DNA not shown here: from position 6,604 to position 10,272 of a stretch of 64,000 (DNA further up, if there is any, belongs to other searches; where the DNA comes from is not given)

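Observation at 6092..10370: Fused nuclease-like/methyltransferase/TRD gene bracketed by two truncated gene fragments; possible replacement of the core of an SNF2 helicase gene or decay of a defence island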

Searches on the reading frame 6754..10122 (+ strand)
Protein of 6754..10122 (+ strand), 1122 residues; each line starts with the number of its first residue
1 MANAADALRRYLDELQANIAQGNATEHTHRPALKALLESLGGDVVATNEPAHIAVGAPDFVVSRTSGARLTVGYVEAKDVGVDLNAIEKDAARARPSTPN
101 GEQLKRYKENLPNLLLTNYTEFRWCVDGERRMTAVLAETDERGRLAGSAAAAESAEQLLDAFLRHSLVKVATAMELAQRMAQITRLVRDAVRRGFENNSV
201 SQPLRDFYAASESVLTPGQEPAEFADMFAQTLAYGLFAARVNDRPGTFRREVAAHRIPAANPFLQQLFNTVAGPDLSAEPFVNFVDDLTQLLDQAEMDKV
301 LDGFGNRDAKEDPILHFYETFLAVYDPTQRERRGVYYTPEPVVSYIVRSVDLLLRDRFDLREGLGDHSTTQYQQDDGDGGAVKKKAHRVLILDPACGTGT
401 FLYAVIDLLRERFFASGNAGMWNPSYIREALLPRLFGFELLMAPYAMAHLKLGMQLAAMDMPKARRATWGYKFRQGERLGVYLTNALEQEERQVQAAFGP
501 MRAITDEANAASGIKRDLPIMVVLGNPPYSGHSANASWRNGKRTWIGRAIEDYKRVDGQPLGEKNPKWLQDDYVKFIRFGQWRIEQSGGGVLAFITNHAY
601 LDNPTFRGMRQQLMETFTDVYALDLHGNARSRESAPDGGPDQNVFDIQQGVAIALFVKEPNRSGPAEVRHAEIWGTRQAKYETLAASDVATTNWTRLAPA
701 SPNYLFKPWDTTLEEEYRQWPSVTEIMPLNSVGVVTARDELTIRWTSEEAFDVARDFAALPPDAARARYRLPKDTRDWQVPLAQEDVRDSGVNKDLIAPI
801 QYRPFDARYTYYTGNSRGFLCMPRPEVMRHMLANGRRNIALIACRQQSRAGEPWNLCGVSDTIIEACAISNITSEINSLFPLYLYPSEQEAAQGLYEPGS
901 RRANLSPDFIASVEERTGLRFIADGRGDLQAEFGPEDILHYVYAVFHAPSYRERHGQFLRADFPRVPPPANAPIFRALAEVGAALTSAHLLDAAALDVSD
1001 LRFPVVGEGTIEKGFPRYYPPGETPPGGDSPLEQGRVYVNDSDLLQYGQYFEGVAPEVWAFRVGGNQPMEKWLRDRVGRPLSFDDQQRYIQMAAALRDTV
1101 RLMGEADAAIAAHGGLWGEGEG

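Call 7: search_protein_families(library=pfam, proteins=[window:6754-10122:+], max_evalue=0.01)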
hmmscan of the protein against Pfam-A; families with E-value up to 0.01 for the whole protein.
window:6754-10122:+ (1122 aa): 3 families
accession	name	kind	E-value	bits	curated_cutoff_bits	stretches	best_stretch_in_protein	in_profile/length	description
PF18135.7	Type_ISP_C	-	2.2e-70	237.9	25.9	1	725-1103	1-340/342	Type ISP C-terminal specificity domain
PF02384.22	N6_Mtase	-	8.7e-07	29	20.4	1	312-455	4-100/311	N-6 DNA Methylase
PF20473.4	MmeI_Mtase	-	8.3e-06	25.6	27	1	382-540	14-156/259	MmeI, DNA-methyltransferase domain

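Call 8: search_protein_families(library=padloc, proteins=[window:6754-10122:+], max_evalue=0.01)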
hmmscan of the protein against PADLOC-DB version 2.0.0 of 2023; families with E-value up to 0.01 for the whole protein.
window:6754-10122:+ (1122 aa): 19 families
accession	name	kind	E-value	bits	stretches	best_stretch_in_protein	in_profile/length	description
PDLC03610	REase_MTase_IIG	-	3.8e-254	844.4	2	562-1104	555-1066/1096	Type IIG restriction enzyme-methyltransferase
PDLC03631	REase_MTase_IIG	-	1.8e-99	332.1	2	6-738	2-687/1086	Type IIG restriction enzyme-methyltransferase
PDLC03597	REase_MTase_IIG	-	1.1e-44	150.5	1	297-990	844-1505/1646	Type IIG restriction enzyme-methyltransferase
PDLC03051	REase_MTase_I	-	1.2e-33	113.5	1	288-971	821-1454/1591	Type I restriction enzyme-methyltransferase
PDLC03621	REase_MTase_IIG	-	1.1e-32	111.1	2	314-812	284-752/1024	Type IIG restriction enzyme-methyltransferase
PDLC04134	mad2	-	6.3e-08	29.9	1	112-631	85-431/492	mads_2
PDLC02529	PglX|PglXI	-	6.9e-07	25.3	1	388-530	228-368/1189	PglX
PDLC03025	MTase_I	-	7.7e-07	26.2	1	390-485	185-275/569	Type I methyltransferase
PDLC03627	REase_MTase_IIG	-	2.7e-06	23.4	1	325-410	341-429/1136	Type IIG restriction enzyme-methyltransferase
PDLC03630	REase_MTase_IIG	-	3.1e-06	23.3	1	379-466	397-478/1100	Type IIG restriction enzyme-methyltransferase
PDLC03598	REase_MTase_IIG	-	5.8e-06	22.5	1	321-557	300-518/912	Type IIG restriction enzyme-methyltransferase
PDLC03338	MTase_II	-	9.1e-06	22.6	0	390-450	157-211/604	Type II methyltransferase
PDLC03629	REase_MTase_IIG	-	1.8e-05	20.7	1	324-457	372-514/1182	Type IIG restriction enzyme-methyltransferase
PDLC03021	MTase_I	-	4.5e-05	20.5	0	390-414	187-211/491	Type I methyltransferase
PDLC03250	MTase_II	-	0.00014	18.7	0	384-414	188-217/775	Type II methyltransferase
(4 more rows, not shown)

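Call 19: list_cluster_members(proteins=[P0001, window:6754-10122:+, window:11339-14038:+, window:10418-11161:-, L001:4745-6487:+, L001:2151-3080:+])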
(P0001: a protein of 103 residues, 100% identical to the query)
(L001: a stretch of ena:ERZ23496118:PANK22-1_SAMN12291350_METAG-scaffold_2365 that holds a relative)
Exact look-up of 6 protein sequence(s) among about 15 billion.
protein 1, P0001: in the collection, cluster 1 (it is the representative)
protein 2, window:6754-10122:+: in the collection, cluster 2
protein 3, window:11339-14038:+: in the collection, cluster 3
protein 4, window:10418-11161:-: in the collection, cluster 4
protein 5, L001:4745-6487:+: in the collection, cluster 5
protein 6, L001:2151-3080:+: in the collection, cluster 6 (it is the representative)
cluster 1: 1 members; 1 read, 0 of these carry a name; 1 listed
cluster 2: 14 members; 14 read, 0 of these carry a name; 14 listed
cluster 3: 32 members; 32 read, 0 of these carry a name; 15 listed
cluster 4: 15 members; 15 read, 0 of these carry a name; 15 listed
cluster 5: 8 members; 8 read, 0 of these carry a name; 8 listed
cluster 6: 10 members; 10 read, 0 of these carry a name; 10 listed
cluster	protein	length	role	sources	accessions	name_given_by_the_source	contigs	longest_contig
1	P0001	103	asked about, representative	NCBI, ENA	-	-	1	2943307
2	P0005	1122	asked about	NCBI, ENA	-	-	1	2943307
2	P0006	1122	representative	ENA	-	-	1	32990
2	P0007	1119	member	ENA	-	-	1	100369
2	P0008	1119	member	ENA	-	-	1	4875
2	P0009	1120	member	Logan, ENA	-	-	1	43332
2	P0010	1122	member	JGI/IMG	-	-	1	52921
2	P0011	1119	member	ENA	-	-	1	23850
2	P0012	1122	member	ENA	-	-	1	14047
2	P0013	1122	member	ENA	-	-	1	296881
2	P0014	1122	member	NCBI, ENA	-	-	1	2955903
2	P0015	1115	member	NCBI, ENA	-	-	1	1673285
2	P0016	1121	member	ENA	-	-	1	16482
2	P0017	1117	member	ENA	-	-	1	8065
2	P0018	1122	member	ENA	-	-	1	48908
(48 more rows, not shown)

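Call 40: find_related_loci(query=window:6754-10122:+, collection=metagenome_contigs, flank=7000)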
Query window:6754-10122:+ (1122 aa) in metagenome_contigs; peptide patterns used: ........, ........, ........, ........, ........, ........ (x = any residue, [..] = any of these).
600 stretches matched a pattern (row limit reached: there are more); 583 encode a relative of the query (tblastn E <= 1e-3); the best 80 are kept; 80 distinct loci.
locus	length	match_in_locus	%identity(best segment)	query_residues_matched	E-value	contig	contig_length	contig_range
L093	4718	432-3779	55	5-1112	0e+0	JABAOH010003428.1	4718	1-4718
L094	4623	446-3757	54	8-1110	0e+0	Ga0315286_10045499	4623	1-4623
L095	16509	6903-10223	53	6-1110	0e+0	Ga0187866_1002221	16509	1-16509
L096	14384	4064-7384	53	7-1115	0e+0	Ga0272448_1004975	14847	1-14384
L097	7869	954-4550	49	6-1110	0e+0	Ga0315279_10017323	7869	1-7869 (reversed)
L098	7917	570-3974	50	2-1110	0e+0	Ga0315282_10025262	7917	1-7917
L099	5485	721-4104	51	2-1110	0e+0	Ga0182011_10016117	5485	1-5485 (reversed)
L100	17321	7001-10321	50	2-1110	0e+0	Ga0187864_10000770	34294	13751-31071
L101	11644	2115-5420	50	11-1110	0e+0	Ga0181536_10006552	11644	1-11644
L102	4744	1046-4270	49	6-1112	0e+0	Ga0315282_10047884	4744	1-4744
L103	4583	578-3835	49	8-1111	0e+0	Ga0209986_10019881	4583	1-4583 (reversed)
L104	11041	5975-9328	48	5-1115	0e+0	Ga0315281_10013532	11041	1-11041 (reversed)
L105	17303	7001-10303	49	2-1110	0e+0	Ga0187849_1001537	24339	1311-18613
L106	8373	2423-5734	49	5-1110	0e+0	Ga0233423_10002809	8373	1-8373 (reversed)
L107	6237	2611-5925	49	8-1120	0e+0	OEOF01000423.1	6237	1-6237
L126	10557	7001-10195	46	5-1103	0e+0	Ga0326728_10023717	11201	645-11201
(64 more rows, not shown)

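Call 43: search_protein_families(library=ncbifam, proteins=[L090:301-1110:+, L090:1110-2066:+, L090:2078-3367:+, L090:3387-5330:+, window:6754-10122:+], max_evalue=0.001)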
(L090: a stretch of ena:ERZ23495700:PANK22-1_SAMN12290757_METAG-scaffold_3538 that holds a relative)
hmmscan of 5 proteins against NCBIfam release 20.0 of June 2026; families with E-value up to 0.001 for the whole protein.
L090:301-1110:+ (269 aa): 0 families

L090:1110-2066:+ (318 aa): 0 families

L090:2078-3367:+ (429 aa): 1 family
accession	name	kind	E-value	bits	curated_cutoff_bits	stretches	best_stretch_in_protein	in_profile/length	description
NF033438.1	BREX_BrxD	equivalog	1.8e-12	47.1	350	2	15-116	6-103/423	BREX system ATP-binding protein BrxD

L090:3387-5330:+ (647 aa): 13 families
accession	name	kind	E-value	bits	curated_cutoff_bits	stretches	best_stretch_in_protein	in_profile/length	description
NF053675.1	pilus_reg_Snf2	equivalog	2.6e-78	264.2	1100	1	224-623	607-1011/1029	pilus expression-regulating Snf2 family helicase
NF058637.1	helic_SCO1167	equivalog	1.9e-77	261.2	1200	1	203-623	467-913/932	SCO1167/SCO6262 family helicase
NF041790.1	anti-phage_ZorD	equivalog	7.6e-46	156.6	1500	3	389-592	812-1032/1035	type I Zorya anti-phage system protein ZorD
NF041062.1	DpdE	equivalog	1.9e-19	69.1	500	2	205-372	153-314/1048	protein DpdE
NF038317.1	DISARM_DrmD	equivalog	1.9e-17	62.9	610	2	206-270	108-174/1021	DISARM system SNF2-like helicase DrmD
NF038318.1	DISARM_DrmD_b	equivalog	2.5e-17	62.3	950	2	208-372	32-207/868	DISARM system SNF2-like helicase DrmD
NF042964.1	phospholipD_antiphage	equivalog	7.1e-16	57.7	1100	2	220-278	249-306/895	phospholipase D-like domain-containing anti-phage protein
NF003426.0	PRK04914.1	equivalog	3e-07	29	576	1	221-336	171-291/959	RNA polymerase-associated protein RapA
NF045503.1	repair_heli_XPB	equivalog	2.1e-05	23.3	610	1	484-561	415-484/548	DNA repair helicase XPB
NF053711.1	RNA_heli_RhlE1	exception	2.6e-05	23.2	750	1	488-589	245-337/434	RNA helicase RhlE1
NF053631.1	RNA_helic_CshA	equivalog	0.00012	21.1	646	1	485-589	235-330/434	degradosome RNA helicase CshA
NF003390.0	PRK04537.1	equivalog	0.00019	20.6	732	1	485-590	255-351/572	ATP-dependent RNA helicase RhlB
NF008744.0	PRK11776.1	equivalog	0.00089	17.9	524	0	482-590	237-336/460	ATP-dependent RNA helicase DbpA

window:6754-10122:+ (1122 aa): 1 family
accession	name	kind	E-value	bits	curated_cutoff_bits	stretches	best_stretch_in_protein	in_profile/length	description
NF047738.1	antiphage_MADS2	equivalog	0.00065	18.1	720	0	390-416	334-360/654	methylation-associated defense system DNA methyltransferase MAD2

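Call 45: search_solved_structures(query=window:6754-10122:+, max_evalue=0.001)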
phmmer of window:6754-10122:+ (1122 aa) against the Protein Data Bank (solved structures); distinct sequences matched with E-value up to 0.001: 3.
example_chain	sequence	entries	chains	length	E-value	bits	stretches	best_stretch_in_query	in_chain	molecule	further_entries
7lo5_A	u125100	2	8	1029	7e-34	119.9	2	314-817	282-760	Site-specific DNA-methyltransferase (adenine-specific)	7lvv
4xqk_A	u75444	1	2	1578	6.4e-30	106.8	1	275-685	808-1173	LlaBIII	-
5ffj_A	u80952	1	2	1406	7.3e-27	96.6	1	275-742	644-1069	Endonuclease and methylase LlaGI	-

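Call 61: search_protein_families(library=pfam, proteins=[L089:2208-2564:+], max_evalue=0.001)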
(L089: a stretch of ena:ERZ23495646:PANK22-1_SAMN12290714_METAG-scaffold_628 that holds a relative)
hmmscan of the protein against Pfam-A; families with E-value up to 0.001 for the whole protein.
L089:2208-2564:+ (118 aa): 1 family
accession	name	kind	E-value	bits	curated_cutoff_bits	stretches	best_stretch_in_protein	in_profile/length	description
PF01541.30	GIY-YIG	-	5.3e-07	30.3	22.6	1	31-106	3-74/78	GIY-YIG catalytic domain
